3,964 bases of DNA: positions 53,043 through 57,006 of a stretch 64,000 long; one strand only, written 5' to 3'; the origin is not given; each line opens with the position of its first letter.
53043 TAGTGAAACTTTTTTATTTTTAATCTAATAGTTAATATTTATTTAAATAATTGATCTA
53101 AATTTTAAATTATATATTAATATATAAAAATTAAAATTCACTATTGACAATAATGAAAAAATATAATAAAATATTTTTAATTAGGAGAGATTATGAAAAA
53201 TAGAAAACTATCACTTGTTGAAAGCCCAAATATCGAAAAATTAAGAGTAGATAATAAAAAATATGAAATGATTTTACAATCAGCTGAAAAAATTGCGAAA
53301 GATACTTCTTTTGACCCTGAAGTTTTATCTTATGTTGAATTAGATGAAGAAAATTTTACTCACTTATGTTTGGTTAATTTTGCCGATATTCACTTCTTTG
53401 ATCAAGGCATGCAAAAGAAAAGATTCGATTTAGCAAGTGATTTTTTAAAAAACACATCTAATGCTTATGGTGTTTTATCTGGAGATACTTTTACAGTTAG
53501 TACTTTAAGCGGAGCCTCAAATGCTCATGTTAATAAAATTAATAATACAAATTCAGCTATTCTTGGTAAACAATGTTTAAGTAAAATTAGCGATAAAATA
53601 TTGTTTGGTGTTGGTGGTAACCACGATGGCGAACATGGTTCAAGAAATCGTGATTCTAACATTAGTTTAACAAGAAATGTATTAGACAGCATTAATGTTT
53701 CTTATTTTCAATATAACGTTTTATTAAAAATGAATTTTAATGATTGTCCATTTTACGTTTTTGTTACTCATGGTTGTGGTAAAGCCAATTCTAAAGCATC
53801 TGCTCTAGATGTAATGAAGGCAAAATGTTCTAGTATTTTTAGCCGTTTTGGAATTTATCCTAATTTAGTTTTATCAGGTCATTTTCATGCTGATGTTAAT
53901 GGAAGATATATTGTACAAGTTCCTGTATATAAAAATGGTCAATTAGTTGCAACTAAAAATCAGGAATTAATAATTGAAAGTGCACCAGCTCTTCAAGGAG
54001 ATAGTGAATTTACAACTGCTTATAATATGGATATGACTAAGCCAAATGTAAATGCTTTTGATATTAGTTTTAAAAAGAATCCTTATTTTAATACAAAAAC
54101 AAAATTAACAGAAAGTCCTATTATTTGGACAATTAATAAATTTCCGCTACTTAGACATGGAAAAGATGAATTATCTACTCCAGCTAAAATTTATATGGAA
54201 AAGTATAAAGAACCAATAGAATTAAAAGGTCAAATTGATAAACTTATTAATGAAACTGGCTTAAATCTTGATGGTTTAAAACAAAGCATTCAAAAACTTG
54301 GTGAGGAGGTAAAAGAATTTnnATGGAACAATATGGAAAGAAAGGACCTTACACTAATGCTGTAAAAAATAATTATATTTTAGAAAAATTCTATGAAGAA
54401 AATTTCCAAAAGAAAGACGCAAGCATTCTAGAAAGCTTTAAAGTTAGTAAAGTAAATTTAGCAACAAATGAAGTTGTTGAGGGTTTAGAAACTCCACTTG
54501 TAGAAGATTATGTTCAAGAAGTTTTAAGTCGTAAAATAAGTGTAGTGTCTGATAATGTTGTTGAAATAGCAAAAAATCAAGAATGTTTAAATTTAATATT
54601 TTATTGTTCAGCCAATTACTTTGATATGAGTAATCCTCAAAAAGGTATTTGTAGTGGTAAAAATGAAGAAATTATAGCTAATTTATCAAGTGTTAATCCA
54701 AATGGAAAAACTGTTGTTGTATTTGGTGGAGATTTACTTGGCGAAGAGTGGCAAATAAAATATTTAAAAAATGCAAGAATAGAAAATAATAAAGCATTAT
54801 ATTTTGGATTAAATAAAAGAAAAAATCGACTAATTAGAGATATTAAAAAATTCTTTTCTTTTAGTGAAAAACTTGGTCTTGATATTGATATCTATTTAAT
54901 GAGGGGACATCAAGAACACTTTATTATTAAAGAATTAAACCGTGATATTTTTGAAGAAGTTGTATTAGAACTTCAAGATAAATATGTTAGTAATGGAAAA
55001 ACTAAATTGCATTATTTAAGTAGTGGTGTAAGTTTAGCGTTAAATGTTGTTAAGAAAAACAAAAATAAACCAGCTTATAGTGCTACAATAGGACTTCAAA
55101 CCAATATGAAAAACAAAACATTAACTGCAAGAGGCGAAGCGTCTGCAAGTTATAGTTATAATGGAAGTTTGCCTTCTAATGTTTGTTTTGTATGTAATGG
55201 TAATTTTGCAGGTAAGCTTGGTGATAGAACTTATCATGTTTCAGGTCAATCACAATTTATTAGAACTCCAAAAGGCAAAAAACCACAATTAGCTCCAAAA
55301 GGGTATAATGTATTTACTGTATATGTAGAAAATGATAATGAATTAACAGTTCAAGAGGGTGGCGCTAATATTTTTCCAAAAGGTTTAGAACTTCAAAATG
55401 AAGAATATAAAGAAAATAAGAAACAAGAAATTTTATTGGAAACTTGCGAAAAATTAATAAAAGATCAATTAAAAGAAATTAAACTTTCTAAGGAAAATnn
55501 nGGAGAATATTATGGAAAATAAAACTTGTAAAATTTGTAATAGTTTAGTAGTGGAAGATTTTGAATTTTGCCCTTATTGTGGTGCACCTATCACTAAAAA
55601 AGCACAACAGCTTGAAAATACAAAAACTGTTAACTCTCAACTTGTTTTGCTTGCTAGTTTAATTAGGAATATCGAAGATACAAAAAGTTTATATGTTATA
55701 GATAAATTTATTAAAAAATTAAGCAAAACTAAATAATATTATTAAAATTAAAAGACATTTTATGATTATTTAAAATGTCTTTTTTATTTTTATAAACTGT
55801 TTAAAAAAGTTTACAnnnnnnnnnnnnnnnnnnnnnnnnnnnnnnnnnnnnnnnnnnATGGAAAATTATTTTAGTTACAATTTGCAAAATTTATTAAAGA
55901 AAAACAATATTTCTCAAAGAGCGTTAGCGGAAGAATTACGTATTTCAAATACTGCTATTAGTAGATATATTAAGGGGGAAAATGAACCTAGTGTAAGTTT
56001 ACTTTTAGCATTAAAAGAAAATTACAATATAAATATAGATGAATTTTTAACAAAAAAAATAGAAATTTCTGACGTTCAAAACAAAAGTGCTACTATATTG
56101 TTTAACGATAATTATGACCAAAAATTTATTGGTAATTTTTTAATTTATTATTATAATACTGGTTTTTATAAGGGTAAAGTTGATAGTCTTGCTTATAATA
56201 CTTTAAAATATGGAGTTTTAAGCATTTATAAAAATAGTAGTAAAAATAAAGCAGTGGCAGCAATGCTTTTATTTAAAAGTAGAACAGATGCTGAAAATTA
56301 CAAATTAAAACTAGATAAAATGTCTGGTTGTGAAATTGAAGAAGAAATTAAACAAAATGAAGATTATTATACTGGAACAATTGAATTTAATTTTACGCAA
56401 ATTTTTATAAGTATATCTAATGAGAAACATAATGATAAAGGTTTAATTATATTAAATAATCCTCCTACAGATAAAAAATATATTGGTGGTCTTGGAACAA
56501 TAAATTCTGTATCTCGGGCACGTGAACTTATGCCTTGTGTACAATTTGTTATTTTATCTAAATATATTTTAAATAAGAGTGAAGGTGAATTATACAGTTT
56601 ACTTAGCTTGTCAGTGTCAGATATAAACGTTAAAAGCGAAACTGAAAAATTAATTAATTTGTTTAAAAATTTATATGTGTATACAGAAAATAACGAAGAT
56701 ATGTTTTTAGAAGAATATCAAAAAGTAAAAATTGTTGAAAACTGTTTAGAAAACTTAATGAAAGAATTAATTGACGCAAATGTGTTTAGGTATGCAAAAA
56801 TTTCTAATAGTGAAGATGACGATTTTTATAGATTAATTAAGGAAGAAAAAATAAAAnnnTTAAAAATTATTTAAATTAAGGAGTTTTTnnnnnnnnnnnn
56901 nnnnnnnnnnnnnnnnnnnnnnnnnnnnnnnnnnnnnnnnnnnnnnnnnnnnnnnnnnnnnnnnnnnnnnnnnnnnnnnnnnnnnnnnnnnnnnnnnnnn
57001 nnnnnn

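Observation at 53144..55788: Uncharacterised operon: intact metallophosphoesterase, degenerate paralogue and zinc ribbon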

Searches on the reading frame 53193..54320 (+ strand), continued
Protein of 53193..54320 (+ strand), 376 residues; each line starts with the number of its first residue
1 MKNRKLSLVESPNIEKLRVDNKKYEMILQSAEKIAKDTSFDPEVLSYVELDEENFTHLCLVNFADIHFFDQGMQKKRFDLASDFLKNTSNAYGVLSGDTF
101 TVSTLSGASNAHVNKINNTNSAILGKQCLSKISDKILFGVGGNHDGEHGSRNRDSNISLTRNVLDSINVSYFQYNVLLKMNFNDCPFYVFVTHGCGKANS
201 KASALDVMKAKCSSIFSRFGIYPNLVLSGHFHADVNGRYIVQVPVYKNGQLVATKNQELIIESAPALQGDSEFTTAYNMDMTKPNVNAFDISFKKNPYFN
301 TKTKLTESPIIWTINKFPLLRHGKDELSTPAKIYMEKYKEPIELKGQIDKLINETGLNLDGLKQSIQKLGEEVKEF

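Call 69: get_annotated_region(hit=H9, flank=5000)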
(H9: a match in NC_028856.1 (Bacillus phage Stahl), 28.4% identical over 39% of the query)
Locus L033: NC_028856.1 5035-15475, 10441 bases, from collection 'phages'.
description: Bacillus phage Stahl, complete genome.
organism: Bacillus phage Stahl (NCBI taxid 1610832)
taxonomy: Viruses; Duplodnaviria; Heunggongvirae; Uroviricota; Caudoviricetes; Slashvirus; Slashvirus stahl
host: Bacillus megaterium Km Sp-; source: -; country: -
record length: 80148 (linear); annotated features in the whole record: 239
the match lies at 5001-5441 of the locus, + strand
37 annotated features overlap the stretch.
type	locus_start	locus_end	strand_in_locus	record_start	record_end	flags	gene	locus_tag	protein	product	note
CDS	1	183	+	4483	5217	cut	-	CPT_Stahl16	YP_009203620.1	hypothetical protein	-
regulatory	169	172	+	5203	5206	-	-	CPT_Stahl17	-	ribosome_binding_site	-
CDS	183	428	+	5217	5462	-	-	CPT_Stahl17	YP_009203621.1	hypothetical protein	-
regulatory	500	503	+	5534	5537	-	-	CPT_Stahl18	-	ribosome_binding_site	-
CDS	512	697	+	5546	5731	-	-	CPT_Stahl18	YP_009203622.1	hypothetical protein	-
regulatory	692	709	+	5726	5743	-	-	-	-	terminator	-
regulatory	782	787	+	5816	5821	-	-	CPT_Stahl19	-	ribosome_binding_site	-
CDS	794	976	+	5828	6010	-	-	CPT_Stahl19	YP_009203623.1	hypothetical protein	-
regulatory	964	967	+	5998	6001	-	-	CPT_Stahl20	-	ribosome_binding_site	-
CDS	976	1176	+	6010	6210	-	-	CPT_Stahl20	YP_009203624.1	hypothetical protein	-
regulatory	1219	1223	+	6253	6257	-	-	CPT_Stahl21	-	ribosome_binding_site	-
CDS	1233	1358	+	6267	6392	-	-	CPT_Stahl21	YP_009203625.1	hypothetical protein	-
regulatory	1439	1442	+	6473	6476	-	-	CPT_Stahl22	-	ribosome_binding_site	-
CDS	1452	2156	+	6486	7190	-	-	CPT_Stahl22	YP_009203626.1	hypothetical protein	-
regulatory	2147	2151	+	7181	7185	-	-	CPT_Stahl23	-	ribosome_binding_site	-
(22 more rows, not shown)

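Call 70: get_annotated_region(hit=H1, flank=5000)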
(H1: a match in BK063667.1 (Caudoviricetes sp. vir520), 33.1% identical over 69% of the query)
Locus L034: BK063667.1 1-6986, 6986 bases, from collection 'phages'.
description: TPA_asm: Caudoviricetes sp. vir520 genomic sequence.
organism: Caudoviricetes sp. vir520 (NCBI taxid 3068360)
taxonomy: Viruses; Duplodnaviria; Heunggongvirae; Uroviricota; Caudoviricetes
host: Methanofastidiosa; source: mangrove sediment; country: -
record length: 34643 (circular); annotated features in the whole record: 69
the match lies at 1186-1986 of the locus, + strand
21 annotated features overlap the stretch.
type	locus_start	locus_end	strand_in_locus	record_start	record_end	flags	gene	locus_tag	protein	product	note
CDS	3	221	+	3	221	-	-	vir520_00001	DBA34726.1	hypothetical protein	-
CDS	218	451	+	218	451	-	-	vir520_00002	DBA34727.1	hypothetical protein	-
CDS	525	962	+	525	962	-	-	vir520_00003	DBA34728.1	hypothetical protein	-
CDS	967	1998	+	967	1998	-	-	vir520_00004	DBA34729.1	DNA repair exonuclease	phrog_7339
CDS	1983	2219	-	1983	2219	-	-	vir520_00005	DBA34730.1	hypothetical protein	-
CDS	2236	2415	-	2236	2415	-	-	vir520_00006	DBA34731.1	hypothetical protein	-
CDS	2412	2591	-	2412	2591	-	-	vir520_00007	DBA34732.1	hypothetical protein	-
CDS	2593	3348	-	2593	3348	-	-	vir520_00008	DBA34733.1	radical SAM domain protein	phrog_9298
CDS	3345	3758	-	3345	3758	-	-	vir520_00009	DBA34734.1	Holliday junction resolvase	phrog_6591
CDS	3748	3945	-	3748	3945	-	-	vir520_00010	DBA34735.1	hypothetical protein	-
CDS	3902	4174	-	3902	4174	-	-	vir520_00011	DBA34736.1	hypothetical protein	-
CDS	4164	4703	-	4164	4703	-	-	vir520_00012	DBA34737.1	DNA methyltransferase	phrog_363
CDS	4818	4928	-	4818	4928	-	-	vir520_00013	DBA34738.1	hypothetical protein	-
CDS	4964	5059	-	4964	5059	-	-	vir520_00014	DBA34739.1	hypothetical protein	-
CDS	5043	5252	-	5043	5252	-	-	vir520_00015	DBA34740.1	hypothetical protein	-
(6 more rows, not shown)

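Call 71: list_cluster_members(proteins=[P0007, P0013, P0032, P0036, P0044, P0064, P0067, P0074, P0079, P0083])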
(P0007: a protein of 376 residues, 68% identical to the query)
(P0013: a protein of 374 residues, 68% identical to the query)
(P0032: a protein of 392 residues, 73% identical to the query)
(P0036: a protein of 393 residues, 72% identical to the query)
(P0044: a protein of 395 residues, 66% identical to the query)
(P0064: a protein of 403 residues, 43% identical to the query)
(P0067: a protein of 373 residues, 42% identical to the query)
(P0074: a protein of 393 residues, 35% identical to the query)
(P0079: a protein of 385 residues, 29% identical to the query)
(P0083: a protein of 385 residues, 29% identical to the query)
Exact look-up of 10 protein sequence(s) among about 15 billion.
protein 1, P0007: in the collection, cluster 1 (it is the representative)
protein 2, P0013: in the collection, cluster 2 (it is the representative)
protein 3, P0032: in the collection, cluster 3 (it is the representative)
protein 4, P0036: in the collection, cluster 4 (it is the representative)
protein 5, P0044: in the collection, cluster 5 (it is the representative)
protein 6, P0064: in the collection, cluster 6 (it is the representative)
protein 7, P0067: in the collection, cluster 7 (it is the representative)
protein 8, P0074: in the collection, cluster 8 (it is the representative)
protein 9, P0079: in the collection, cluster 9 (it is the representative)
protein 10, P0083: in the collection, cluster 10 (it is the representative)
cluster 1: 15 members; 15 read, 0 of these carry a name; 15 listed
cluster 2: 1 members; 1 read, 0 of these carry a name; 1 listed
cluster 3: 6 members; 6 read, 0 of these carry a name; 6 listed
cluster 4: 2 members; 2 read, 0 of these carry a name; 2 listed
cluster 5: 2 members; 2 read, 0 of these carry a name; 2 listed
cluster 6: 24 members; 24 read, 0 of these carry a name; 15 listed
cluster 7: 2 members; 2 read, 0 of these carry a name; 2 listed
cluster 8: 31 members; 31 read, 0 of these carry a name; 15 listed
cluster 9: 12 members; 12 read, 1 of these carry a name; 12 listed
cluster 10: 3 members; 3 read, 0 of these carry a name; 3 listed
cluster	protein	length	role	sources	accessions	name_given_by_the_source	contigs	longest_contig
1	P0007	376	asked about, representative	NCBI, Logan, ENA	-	-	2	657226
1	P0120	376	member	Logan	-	-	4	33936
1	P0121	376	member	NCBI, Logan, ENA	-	-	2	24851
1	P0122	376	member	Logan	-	-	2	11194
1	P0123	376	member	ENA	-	-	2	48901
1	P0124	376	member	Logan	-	-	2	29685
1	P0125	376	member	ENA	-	-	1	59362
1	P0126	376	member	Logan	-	-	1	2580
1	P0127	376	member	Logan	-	-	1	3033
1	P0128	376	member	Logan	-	-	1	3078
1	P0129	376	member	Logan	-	-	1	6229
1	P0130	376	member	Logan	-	-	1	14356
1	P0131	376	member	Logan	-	-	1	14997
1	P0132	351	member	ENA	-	-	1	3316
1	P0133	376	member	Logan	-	-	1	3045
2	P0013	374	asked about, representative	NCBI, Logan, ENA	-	-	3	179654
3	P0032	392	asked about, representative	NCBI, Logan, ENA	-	-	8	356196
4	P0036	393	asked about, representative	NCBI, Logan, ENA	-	-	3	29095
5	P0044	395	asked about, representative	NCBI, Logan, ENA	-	-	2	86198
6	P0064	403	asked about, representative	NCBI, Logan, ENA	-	-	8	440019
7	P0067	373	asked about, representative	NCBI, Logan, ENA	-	-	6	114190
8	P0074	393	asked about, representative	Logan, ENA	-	-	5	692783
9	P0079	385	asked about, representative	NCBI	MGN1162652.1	MAG: hypothetical protein ACI4T2_01885 [Christensenellales bacterium]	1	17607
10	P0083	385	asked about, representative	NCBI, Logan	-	-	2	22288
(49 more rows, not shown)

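Call 83: search_dna_similar(query=window:53193-54320:+, collection=plasmids, mode=protein, max_evalue=0.01)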
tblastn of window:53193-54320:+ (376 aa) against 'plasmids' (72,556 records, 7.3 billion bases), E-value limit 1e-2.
No match.

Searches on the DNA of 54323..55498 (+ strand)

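Call 85: search_rna_families(source=L007, start=2500, end=7000, threshold=gathering)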
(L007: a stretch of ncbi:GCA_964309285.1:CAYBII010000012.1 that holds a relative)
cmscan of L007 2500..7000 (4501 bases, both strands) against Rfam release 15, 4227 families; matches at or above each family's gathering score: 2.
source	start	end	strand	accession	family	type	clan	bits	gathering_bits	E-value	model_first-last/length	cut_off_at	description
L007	3330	6267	+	RF02541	LSU_rRNA_bacteria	Gene; rRNA;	CL00112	2740.5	50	0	1-2925/2925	no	Bacterial large subunit ribosomal RNA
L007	6406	6521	+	RF00001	5S_rRNA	Gene; rRNA;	CL00113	80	38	1.6e-16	1-120/120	no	5S ribosomal RNA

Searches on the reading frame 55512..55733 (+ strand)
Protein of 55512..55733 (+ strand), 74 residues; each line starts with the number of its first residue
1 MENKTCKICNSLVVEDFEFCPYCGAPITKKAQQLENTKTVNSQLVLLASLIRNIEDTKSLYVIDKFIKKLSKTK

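Call 3: search_protein_families(library=pfam, proteins=[window:55512-55733:+], max_evalue=1)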
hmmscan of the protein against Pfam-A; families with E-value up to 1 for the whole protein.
window:55512-55733:+ (74 aa): 17 families
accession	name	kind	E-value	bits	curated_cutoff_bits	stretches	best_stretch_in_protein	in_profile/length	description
PF17032.10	Zn_ribbon_15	-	0.00026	22.2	28.9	1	3-24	52-73/73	zinc-ribbon family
PF10571.15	UPF0547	-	0.00036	21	29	1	4-24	1-21/26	Uncharacterised protein family UPF0547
PF13248.11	Zn_ribbon_3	-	0.0005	19.9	27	1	3-27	2-26/26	zinc-ribbon domain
PF13240.11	Zn_Ribbon_1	-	0.00051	20.2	25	1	6-27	2-23/23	zinc-ribbon domain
PF12773.13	DZR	-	0.00057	20.4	27.3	1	4-24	25-45/45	Double zinc ribbon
PF24460.1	DUF7575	-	0.0043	16.8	28.5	1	5-27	5-27/28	Domain of unknown function (DUF7575)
PF11435.13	She2p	-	0.0065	16.6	25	1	27-68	95-134/201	RNA binding protein She2p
PF06677.18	Auto_anti-p27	-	0.027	15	24.1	1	1-24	13-40/40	Sjogren's syndrome/scleroderma autoantigen 1 (Autoantigen p27)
PF09297.16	Zn_ribbon_NUD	-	0.027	14.6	24.8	1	19-31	5-17/32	NADH pyrophosphatase zinc ribbon domain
PF13920.12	zf-C3HC4_3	-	0.032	14.5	27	1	5-29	25-48/49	Zinc finger, C3HC4 type (RING finger)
PF14446.12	Prok-RING_1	-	0.042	14.3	29.1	1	2-27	3-30/54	Prokaryotic RING finger family 1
PF08772.16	Zn_ribbon_NOB1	-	0.043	14.4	24.9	1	5-37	10-43/72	Nin one binding (NOB1) Zn-ribbon like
PF21349.2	RUBY_RBDX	-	0.063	13.2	26.5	1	6-27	3-26/30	Rubrerythrin, rubredoxin-like domain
PF04828.22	GFA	-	0.085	13.4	24.3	1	16-42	70-96/115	Glutathione-dependent formaldehyde-activating enzyme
PF24166.1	DUF7410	-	0.14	12.5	27.5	1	20-26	1-7/22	Domain of unknown function (DUF7410)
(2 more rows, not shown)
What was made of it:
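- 55512..55736 (+): Gene 3: zinc-ribbon protein, 74 aa. A CxxC-x10-CxxCG-P ribbon is followed by a conserved helical C-terminal half. Weak zinc-ribbon Pfam hits (E 3e-4 to 6e-4, below cut-off; call 3).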

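Call 4: search_protein_families(library=padloc, proteins=[window:55512-55733:+], max_evalue=1)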
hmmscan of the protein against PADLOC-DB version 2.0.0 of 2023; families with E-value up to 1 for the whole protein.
window:55512-55733:+ (74 aa): 1 family
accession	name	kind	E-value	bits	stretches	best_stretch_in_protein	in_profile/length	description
PDLC00332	PtuB1|PtuB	-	0.0052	14.6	1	7-38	37-68/212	Unknown function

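Call 5: search_protein_families(library=phrogs, proteins=[window:55512-55733:+], max_evalue=1)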
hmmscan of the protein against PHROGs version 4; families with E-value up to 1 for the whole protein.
window:55512-55733:+ (74 aa): 18 families
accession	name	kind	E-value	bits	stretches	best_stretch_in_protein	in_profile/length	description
phrog_4852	-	unknown function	0.0014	19.4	1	3-43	13-55/194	-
phrog_2546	-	unknown function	0.0017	19.6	1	6-41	3-38/180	-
phrog_9700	-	unknown function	0.0018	18.3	1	1-42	4-45/483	-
phrog_10714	-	unknown function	0.004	18.4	1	4-33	74-105/109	-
phrog_19315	-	unknown function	0.005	16.9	1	3-31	208-237/348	-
phrog_4875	-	unknown function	0.007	17.5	1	5-62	14-67/77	-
phrog_10292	-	unknown function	0.0099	16.8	1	4-48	4-44/136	-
phrog_38187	-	unknown function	0.011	16.9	1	1-44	1-42/144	-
phrog_6586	-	unknown function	0.013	16.4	1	5-39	5-39/129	-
phrog_16989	-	moron, auxiliary metabolic gene and host takeover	0.04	15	1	3-37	6-40/122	membrane protein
phrog_8436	-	unknown function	0.048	14.7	1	3-36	63-98/110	-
phrog_26165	-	unknown function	0.055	14.9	1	2-24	51-72/103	-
phrog_8470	-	unknown function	0.081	12.7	1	9-48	101-138/567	-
phrog_7051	-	unknown function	0.083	13.5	1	12-29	6-23/37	-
phrog_34590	-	unknown function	0.12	13.4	1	4-56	4-59/90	-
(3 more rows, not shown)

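Call 6: search_protein_families(library=ncbifam, proteins=[window:55512-55733:+], max_evalue=1)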
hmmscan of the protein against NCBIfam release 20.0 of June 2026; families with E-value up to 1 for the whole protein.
window:55512-55733:+ (74 aa): 3 families
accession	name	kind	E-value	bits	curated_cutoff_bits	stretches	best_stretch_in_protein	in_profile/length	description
NF008616.0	PRK11595.1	equivalog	0.1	12.1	304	1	5-31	22-48/227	DNA utilization protein GntX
NF009142.0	PRK12495.1-3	equivalog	0.15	12.2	377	1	1-32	40-73/261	hypothetical protein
TIGR03913.1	rad_SAM_trio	equivalog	0.17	10.3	591.75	1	4-41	429-466/477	GDL motif peptide-associated radical SAM/SPASM maturase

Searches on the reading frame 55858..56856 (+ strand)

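Call 3: search_protein_families(library=pfam, proteins=[window:55858-56856:+], max_evalue=1)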
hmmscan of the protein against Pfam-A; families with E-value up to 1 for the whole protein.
window:55858-56856:+ (333 aa): 13 families
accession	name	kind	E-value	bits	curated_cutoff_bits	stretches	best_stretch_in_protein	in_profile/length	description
PF01381.28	HTH_3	-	3.1e-12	46.8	23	1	9-63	1-55/55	Helix-turn-helix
PF12844.13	HTH_19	-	2e-06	28.1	30.2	1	8-67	3-62/64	Helix-turn-helix domain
PF13443.12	HTH_26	-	3.6e-05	24.4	22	1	8-64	1-58/63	Cro/C1-type HTH DNA-binding domain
PF08279.18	HTH_11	-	0.00012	22.4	25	1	9-39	6-37/55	HTH domain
PF13412.12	HTH_24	-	0.00012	22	21.9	1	9-39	9-39/48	Winged helix-turn-helix DNA-binding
PF13560.12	HTH_31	-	0.0012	19.5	27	1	17-52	14-50/64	Helix-turn-helix domain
PF01047.28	MarR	-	0.038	14.3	24.6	1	9-39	9-39/59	MarR family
PF05269.17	Phage_CII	-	0.057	14.1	21.3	1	17-61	23-65/91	Bacteriophage CII protein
PF13518.12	HTH_28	-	0.065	13.8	25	1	13-43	9-38/52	Helix-turn-helix domain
PF07022.19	Phage_CI_repr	-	0.1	13.4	22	1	13-67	7-61/65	Bacteriophage CI repressor helix-turn-helix domain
PF02376.21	CUT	-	0.12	12.9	24.4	0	8-26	13-31/79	CUT domain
PF12802.13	MarR_2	-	0.22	12.1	27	1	14-39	16-42/61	MarR family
PF15943.11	YdaS_toxin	-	0.27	11.5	30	1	19-41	10-32/65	Bacterial toxin YdaS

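Call 4: search_protein_families(library=padloc, proteins=[window:55858-56856:+], max_evalue=1)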
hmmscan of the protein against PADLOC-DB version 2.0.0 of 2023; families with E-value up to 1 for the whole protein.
window:55858-56856:+ (333 aa): 14 families
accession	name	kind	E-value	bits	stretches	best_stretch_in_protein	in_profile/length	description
PDLC04775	PDC-M69A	-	1.2e-06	26.9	1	8-74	11-75/113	-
PDLC03948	RmrA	-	1.4e-06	25.4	1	4-72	8-76/397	-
PDLC02926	HTH_VI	-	2.6e-06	25.6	1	12-76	9-72/92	-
PDLC03945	RmrA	-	8.9e-06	23.1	1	7-82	5-80/394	-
PDLC03952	RmrA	-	3.5e-05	20.8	1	13-71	31-89/395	-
PDLC03947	RmrA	-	4.4e-05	20.5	1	17-67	24-74/383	-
PDLC03954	RmrA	-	0.00016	18.7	1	3-74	9-79/380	-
PDLC04760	PDC-M64C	-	0.00066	18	1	9-60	31-82/93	-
PDLC03956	RmrA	-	0.002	15.3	1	18-69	23-74/399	-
PDLC03951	RmrA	-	0.002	15.2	1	6-68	10-71/400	-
PDLC03949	RmrA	-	0.023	11.6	1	15-69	13-67/363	-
PDLC03955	RmrA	-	0.024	11.9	1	17-61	33-77/371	-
PDLC04142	capH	-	0.025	13.7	1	5-67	7-69/103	capH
PDLC03671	Control_protein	-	0.33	9.2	1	8-67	18-77/84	control protein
